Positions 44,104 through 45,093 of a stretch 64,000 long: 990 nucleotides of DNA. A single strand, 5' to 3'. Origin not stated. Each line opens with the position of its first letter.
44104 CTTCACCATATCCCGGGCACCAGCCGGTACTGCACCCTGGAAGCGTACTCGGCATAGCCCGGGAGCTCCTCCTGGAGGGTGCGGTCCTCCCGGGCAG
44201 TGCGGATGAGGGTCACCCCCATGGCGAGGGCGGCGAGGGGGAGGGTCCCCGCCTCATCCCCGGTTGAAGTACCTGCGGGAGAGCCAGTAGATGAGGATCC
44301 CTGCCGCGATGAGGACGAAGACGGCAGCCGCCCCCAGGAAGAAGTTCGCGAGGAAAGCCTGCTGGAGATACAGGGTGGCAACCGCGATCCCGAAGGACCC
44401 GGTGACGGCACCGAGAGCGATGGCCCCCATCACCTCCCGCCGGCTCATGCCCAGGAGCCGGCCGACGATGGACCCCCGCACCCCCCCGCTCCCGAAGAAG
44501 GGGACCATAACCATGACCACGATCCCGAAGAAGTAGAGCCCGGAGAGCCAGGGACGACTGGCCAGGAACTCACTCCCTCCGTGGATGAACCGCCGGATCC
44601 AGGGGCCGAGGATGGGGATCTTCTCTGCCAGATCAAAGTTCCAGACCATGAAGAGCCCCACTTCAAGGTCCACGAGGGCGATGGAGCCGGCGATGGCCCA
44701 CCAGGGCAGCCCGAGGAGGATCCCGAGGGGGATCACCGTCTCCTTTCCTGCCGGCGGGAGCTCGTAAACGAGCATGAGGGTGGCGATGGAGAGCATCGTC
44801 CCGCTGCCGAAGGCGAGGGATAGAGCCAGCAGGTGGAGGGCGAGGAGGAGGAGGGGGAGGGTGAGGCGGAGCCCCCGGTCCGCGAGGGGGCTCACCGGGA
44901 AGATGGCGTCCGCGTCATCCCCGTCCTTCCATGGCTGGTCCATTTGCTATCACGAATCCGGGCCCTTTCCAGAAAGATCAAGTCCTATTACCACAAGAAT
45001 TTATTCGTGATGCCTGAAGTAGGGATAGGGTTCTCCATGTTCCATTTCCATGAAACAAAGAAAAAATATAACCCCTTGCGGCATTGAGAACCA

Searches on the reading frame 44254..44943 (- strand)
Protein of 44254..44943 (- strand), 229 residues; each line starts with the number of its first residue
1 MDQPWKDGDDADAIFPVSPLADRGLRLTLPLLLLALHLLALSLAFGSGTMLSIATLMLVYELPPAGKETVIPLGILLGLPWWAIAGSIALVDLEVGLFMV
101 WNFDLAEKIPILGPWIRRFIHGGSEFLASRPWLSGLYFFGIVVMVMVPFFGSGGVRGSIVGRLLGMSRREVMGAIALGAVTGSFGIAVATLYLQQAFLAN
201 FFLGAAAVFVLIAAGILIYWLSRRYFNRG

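Call 33: search_protein_families(library=pfam, proteins=[window:44254-44943:-], max_evalue=0.001)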
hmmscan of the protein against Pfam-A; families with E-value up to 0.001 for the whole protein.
window:44254-44943:- (229 aa): 1 family
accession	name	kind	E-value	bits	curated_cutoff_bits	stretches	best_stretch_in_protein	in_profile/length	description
PF06695.16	Sm_multidrug_ex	-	3.6e-11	44.1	30.7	1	70-181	5-117/121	Putative small multi-drug export protein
